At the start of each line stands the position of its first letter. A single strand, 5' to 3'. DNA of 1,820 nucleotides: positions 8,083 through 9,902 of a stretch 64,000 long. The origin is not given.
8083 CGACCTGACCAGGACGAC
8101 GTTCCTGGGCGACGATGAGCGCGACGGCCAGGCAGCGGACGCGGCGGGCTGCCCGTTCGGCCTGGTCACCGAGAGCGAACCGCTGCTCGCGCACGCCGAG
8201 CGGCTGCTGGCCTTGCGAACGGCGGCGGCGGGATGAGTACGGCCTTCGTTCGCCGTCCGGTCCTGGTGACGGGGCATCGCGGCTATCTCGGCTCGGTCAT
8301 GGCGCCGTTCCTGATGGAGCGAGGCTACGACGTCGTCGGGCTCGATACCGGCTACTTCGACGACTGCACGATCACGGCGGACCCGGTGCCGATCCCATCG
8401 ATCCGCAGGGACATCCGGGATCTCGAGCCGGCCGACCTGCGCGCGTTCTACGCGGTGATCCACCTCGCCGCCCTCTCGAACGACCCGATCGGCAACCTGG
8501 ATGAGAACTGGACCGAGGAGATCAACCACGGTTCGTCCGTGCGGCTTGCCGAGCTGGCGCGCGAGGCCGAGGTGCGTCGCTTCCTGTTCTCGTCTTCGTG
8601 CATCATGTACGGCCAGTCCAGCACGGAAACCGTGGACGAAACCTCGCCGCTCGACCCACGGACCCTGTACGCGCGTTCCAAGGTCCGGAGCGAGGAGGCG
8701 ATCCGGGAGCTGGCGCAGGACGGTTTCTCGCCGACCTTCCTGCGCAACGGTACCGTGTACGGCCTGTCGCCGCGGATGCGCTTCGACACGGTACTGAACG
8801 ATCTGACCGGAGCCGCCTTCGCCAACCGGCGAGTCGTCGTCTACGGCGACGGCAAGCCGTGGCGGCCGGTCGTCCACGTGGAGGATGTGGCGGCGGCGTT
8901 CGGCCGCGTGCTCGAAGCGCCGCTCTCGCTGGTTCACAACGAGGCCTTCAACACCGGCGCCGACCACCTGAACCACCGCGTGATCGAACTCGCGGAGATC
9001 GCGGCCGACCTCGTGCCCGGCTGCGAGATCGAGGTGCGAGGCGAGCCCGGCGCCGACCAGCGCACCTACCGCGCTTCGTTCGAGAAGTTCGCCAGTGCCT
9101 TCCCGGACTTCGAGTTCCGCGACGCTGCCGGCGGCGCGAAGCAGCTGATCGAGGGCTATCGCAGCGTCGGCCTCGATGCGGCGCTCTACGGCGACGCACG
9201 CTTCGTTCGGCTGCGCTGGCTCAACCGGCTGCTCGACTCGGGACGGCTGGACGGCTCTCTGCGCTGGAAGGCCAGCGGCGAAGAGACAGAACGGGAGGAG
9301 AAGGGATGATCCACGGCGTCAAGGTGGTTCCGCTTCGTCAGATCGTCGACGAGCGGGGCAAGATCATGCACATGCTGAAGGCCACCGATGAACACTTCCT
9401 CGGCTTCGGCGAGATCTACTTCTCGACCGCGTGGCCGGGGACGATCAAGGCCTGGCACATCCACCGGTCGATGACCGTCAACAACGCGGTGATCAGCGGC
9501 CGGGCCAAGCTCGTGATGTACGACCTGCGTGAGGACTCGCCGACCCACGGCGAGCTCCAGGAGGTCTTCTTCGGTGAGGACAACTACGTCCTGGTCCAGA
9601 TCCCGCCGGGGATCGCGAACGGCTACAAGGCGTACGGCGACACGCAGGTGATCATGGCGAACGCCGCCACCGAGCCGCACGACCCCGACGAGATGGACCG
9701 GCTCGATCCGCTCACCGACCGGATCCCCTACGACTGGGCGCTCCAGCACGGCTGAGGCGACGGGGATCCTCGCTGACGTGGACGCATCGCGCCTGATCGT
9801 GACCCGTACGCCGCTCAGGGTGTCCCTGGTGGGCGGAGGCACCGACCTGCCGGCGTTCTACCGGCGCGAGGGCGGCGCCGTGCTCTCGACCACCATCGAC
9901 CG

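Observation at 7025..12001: Predicted modified-heptose (or related) nucleotide-sugar pathway with a fused HddC-GmhB enzyme and a sugar C-methyltransferase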

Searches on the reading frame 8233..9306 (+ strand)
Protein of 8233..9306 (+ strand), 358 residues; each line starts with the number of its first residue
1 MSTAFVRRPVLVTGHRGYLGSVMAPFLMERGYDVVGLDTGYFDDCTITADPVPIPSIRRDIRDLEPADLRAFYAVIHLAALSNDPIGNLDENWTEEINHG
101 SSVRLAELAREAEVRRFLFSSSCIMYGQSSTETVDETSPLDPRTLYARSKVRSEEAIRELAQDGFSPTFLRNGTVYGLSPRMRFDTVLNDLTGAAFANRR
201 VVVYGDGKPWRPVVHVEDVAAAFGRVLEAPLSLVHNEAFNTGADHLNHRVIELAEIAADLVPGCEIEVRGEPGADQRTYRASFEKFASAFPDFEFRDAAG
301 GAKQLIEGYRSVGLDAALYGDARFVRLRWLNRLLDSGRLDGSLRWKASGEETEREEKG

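Call 4: search_protein_families(library=pfam, proteins=[window:8233-9306:+], max_evalue=0.01)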
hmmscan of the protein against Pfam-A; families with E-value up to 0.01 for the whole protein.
window:8233-9306:+ (358 aa): 5 families
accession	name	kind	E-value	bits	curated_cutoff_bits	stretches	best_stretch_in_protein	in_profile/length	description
PF01370.27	Epimerase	-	5.3e-43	147.6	20.9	1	10-242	1-240/240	NAD dependent epimerase/dehydratase family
PF16363.11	GDP_Man_Dehyd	-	7.5e-21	75.4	27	1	11-256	1-264/332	GDP-mannose 4,6 dehydratase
PF04321.23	RmlD_sub_bind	-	2.9e-12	46.7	27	1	10-191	3-167/287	RmlD substrate binding domain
PF01073.25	3Beta_HSD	-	3.8e-06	26.6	22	1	11-222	1-224/280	3-beta hydroxysteroid dehydrogenase/isomerase family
PF07993.18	NAD_binding_4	-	0.0018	17.9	20.1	0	74-179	91-210/258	Male sterility protein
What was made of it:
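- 8233..9309 (+): Extended short-chain dehydrogenase/reductase (SDR, 358 aa). It is Cj1427-like and predicted to be an NDP-heptose C4 oxidoreductase. Pfam Epimerase 5e-43 (call 4).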

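Call 5: search_protein_families(library=ncbifam, proteins=[window:8233-9306:+], max_evalue=0.01)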
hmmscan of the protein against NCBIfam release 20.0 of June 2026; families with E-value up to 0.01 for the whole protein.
window:8233-9306:+ (358 aa): 21 families
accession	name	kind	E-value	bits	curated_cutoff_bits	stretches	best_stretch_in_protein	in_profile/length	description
TIGR01179.1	galE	equivalog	5.9e-22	77.9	262.3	1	10-268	2-281/332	UDP-glucose 4-epimerase GalE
TIGR04180.1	EDH_00030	hypoth_equivalog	2.2e-14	53.3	475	1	10-244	1-240/297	NAD-dependent 4,6-dehydratase LegB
TIGR02197.1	heptose_epim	equivalog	2e-12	46.9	274.6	1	10-235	1-239/316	ADP-glyceromanno-heptose 6-epimerase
TIGR03466.1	HpnA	hypoth_equivalog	2.8e-12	46.2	367.65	1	9-221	2-211/327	hopanoid-associated sugar epimerase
TIGR01181.1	dTDP_gluc_dehyt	equivalog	2.6e-10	39.9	365.1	1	10-261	2-261/321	dTDP-glucose 4,6-dehydratase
NF043036.1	ErythonDh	equivalog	1e-09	38.1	325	1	10-165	3-168/321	D-erythronate dehydrogenase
NF007956.0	PRK10675.1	subfamily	6.8e-09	35.3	394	1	10-166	3-171/338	UDP-glucose 4-epimerase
TIGR01214.1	rmlD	equivalog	3.6e-08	32.8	224.05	1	10-192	2-167/285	dTDP-4-dehydrorhamnose reductase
TIGR01777.1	yfcH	hypoth_equivalog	2.2e-06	27.5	207.35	1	10-229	1-213/292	TIGR01777 family oxidoreductase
NF007582.0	PRK10217.1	equivalog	4.8e-06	25.9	698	1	116-259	128-268/355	dTDP-glucose 4,6-dehydratase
NF042422.1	oxyalk_red_OleD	equivalog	4.9e-06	26.1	580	1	10-222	3-210/329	2-alkyl-3-oxoalkanoate reductase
NF058621.1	DiazavRedAvaA7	equivalog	5.6e-06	26.2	400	1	10-226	3-218/304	3-diazoavenalumate denitrifying reductase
TIGR01472.1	gmd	equivalog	9.7e-06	25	415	1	101-152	107-161/342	GDP-mannose 4,6-dehydratase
NF042423.1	oxyalk_red_Shew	equivalog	1.3e-05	24.5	580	1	9-177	10-176/331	2-alkyl-3-oxoalkanoate reductase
NF047922.1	GDPFucSynFcl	equivalog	2e-05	24.2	500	1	196-261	191-253/308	GDP-L-fucose synthase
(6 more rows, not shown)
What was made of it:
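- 8233..9309 (+): All dehydratase and GalE equivalog models score far below their cut-offs (call 5).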

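Call 16: search_solved_structures(query=window:8233-9306:+, max_evalue=1e-8)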
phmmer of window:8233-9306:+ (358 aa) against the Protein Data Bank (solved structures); distinct sequences matched with E-value up to 1e-8: 20.
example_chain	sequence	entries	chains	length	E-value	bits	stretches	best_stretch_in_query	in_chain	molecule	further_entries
6vo6_A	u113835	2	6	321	9.6e-25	90.7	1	8-310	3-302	Putative sugar-nucleotide epimerase/dehydratease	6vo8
6wjb_A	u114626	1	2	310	9.7e-19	70.9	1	9-242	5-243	NAD-dependent epimerase/dehydratase family protein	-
6wj9_A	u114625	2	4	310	9.1e-18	67.7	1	9-242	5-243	NAD-dependent epimerase/dehydratase family protein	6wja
7ys8_A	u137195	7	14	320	3.8e-15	59.1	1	10-227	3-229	UDP-glucose 4-epimerase | UDP-glucose 4-epimerase along with EC 5.1.3.2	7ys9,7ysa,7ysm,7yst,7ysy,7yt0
6kv9_A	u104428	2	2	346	1.1e-13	54.2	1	8-223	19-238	MoeE5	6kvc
3vps_A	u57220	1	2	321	1.2e-13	54.1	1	6-254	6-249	NAD-dependent epimerase/dehydratase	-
10ke_A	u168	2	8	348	1.6e-13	53.8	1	10-241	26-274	Capsular polysaccharide biosynthesis protein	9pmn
8rdg_A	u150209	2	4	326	6.8e-13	51.7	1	10-257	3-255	SDR family NAD(P)-dependent oxidoreductase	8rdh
7k3p_A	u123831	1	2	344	7.9e-13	51.5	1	10-266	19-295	UDP-glucose 4-epimerase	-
8rdi_A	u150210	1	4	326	2.4e-12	49.9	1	10-257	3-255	SDR family NAD(P)-dependent oxidoreductase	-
5u4q_A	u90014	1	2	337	9e-12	48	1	10-229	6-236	dTDP-glucose 4,6-dehydratase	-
2p5u_A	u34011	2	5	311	2.2e-11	46.7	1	10-265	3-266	UDP-glucose 4-epimerase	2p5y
3enk_A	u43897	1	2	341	4.2e-11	45.8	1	8-161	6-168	UDP-glucose 4-epimerase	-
6dnt_A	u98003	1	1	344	1.1e-10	44.5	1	8-239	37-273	NAD-dependent epimerase/dehydratase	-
7kn1_A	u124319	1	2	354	1.4e-10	44.1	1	9-275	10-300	UDP-glucose 4-epimerase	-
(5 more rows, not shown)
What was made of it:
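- The SDR is closest to a GDP-heptose enzyme (call 16).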

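Call 32: search_solved_structures(query=window:8233-9306:+, max_evalue=1e-15, show_alignments=2)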
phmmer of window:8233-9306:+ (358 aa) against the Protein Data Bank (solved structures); distinct sequences matched with E-value up to 1e-15: 3.
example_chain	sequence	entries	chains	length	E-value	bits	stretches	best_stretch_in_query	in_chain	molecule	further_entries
6vo6_A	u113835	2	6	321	9.6e-25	90.7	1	8-310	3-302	Putative sugar-nucleotide epimerase/dehydratease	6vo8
6wjb_A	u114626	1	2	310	9.7e-19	70.9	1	9-242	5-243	NAD-dependent epimerase/dehydratase family protein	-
6wj9_A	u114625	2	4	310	9.1e-18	67.7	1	9-242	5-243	NAD-dependent epimerase/dehydratase family protein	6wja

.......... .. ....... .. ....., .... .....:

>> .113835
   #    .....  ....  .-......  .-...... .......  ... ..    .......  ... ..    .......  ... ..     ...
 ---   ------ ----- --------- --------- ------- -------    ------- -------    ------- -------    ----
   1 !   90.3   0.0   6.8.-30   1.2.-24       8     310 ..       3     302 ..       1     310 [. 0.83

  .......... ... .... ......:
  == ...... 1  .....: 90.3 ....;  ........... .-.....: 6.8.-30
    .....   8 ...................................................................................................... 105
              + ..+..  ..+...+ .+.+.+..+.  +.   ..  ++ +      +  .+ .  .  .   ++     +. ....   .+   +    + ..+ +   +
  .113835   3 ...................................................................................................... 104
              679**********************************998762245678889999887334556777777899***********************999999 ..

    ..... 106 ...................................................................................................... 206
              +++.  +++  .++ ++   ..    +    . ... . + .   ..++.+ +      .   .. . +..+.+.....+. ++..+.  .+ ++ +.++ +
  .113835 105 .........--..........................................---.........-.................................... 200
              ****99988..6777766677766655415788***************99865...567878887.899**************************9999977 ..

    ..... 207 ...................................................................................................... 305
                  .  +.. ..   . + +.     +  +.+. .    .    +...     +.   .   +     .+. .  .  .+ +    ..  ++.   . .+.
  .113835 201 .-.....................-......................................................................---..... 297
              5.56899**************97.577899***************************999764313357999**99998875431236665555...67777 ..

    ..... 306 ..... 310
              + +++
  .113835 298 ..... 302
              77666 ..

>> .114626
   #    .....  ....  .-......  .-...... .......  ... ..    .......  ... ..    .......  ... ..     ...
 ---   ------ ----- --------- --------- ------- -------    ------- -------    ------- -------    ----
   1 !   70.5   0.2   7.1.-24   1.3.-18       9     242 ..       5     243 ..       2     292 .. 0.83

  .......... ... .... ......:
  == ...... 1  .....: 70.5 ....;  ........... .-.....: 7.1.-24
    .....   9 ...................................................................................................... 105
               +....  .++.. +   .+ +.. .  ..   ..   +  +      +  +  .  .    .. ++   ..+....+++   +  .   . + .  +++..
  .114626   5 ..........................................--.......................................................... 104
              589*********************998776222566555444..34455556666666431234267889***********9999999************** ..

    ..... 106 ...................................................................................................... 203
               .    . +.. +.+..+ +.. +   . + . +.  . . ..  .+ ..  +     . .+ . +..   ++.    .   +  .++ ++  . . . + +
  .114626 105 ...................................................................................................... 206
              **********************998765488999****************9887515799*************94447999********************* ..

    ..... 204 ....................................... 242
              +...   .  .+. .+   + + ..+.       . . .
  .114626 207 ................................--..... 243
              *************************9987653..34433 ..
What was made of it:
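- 8233..9309 (+): It shares the YxxxK motif and the motif G(L/I)SPRMR(F/L)D..(L/V)ND(L/F)T (calls 16, 32).
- On Cj1427-type NDP-heptose C4-dehydrogenase: The YxxxK motif and the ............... motif are shared (calls 16, 32).
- Closest known: Campylobacter jejuni HS:2 capsule pathway to GDP-D-glycero-beta-L-gluco-heptose. Same: Cj1427 is the SDR's best solved relative (calls 16, 32).
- The best solved relative, over the full length, is Cj1427 (90.7 bits against 70.9 for the next), and the two share a distinctive motif (calls 16, 32).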

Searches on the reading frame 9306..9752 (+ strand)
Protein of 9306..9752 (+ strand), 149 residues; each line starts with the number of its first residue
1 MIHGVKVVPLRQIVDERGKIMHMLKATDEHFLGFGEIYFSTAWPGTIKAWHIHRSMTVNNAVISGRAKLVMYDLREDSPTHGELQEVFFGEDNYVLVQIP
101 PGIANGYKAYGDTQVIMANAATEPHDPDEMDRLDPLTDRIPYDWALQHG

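Call 4: search_protein_families(library=pfam, proteins=[window:9306-9752:+], max_evalue=0.01)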
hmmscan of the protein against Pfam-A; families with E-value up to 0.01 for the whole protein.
window:9306-9752:+ (149 aa): 2 families
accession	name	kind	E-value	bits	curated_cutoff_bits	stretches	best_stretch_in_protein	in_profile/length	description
PF00908.23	dTDP_sugar_isom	-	3.5e-12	46.8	27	1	2-144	4-152/168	dTDP-4-dehydrorhamnose 3,5-epimerase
PF14667.12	Polysacc_synt_C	-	1e-08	35.7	28.7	1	14-131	2-109/111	Polysaccharide biosynthesis C-terminal domain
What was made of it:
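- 9306..9755 (+): Small RmlC/CapF-type cupin (149 aa). Predicted to epimerise a 4-keto sugar at C3 and/or C5. Pfam dTDP_sugar_isom 3.5e-12 and Polysacc_synt_C 1e-8 (call 4).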

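Call 5: search_protein_families(library=ncbifam, proteins=[window:9306-9752:+], max_evalue=0.01)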
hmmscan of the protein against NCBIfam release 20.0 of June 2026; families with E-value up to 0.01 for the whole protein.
window:9306-9752:+ (149 aa): 2 families
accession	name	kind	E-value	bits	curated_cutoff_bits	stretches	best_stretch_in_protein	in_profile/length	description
TIGR01221.1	rmlC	equivalog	1.9e-07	31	155.75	1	2-147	7-157/176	dTDP-4-dehydrorhamnose 3,5-epimerase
NF047837.1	UDPAcbARedWbcJ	equivalog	3.6e-07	29.4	500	1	12-131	253-362/372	UDP-2-acetamido-2,6-beta-L-arabino-hexul-4-ose reductase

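Call 17: search_solved_structures(query=window:9306-9752:+, max_evalue=0.01, show_alignments=2)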
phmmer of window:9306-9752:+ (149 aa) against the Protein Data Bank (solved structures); distinct sequences matched with E-value up to 0.01: 28.
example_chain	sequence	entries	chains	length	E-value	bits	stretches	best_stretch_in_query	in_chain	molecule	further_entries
3ejk_A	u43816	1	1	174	1.8e-29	105.8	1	2-145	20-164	dTDP Sugar Isomerase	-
2b9u_A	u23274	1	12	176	1.6e-08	37.8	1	8-126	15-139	hypothetical dTDP-4-dehydrorhamnose 3,5-epimerase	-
1wlt_A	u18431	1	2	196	2.1e-08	37.4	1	7-126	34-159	176aa long hypothetical dTDP-4-dehydrorhamnose 3,5-epimerase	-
1pm7_A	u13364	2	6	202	1.5e-05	28.1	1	22-147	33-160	RFBC | DTDP-4-DEHYDRORHAMNOSE 3,5-EPIMERASE RMLC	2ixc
23ef_A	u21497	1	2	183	2e-05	27.8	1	11-147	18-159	dTDP-4-dehydrorhamnose 3,5-epimerase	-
1upi_A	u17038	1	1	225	2e-05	27.7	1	22-147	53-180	DTDP-4-DEHYDRORHAMNOSE 3,5-EPIMERASE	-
23eg_A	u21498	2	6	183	2.1e-05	27.7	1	13-147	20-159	dTDP-4-dehydrorhamnose 3,5-epimerase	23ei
9uyw_A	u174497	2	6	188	2.3e-05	27.6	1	12-147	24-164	dTDP-4-dehydrorhamnose 3,5-epimerase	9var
1ep0_A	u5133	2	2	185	2.3e-05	27.6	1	12-147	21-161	DTDP-6-DEOXY-D-XYLO-4-HEXULOSE 3,5-EPIMERASE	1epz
9kyn_A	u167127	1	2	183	2.6e-05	27.4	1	12-147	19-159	dTDP-4-dehydrorhamnose 3,5-epimerase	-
6ndr_A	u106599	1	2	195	7.2e-05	25.9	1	5-146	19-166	dTDP-4-dehydrorhamnose 3,5-epimerase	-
4yrd_A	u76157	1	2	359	8.2e-05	25.8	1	9-131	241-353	Capsular polysaccharide synthesis enzyme Cap5F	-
2zkl_A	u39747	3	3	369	8.7e-05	25.7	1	9-131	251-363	Capsular polysaccharide synthesis enzyme Cap5F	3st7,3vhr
9j9s_A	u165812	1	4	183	0.00014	25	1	11-146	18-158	dTDP-4-dehydrorhamnose 3,5-epimerase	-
9j9q_A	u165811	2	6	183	0.00019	24.6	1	14-146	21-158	dTDP-4-dehydrorhamnose 3,5-epimerase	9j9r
8dcl_A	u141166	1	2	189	0.00057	23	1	61-144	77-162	GDP-D-glycero-4-keto-D-lyxo-heptose-3-epimerase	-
8dak_A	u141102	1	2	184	0.00062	22.9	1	62-144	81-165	GDP-D-glycero-4-keto-d-lyxo-heptose-3-epimerase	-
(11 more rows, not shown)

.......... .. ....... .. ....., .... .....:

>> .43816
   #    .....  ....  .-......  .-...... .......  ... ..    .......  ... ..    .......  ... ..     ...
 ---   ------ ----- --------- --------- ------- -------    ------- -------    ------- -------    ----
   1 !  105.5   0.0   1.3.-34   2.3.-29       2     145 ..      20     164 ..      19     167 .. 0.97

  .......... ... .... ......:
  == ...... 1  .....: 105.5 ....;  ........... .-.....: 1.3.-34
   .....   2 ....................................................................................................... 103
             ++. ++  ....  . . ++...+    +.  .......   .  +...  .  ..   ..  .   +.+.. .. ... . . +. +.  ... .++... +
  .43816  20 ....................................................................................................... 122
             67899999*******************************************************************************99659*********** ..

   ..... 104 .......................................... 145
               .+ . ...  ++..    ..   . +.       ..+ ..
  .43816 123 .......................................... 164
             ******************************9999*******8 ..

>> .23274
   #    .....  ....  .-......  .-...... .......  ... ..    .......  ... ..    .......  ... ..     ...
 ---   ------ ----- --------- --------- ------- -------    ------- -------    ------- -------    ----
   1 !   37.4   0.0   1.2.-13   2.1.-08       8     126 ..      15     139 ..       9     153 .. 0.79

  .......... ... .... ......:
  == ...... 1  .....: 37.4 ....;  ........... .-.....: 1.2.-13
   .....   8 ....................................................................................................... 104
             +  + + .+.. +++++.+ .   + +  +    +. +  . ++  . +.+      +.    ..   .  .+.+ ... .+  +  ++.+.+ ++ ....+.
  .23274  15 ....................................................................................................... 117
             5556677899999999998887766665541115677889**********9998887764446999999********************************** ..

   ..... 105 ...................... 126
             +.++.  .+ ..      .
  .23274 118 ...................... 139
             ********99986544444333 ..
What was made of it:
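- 9306..9755 (+): PDB 3ejk 1.8e-29 (function unknown), then RmlC enzymes, Cap5F and the C. jejuni GDP-4-keto-heptose epimerases 8dcl and 8dak (call 17).
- Closest known: Campylobacter jejuni HS:2 capsule pathway to GDP-D-glycero-beta-L-gluco-heptose. Same: The C. jejuni 4-keto-heptose epimerases are detectable relatives of the cupin (call 17).
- Closest known: Staphylococcus aureus CapF. Same: The small cupin matches the CapF C-terminal cupin family (PF14667 1e-8; 4yrd and 2zkl about 8e-5) and is paired with an SDR (calls 4, 17).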
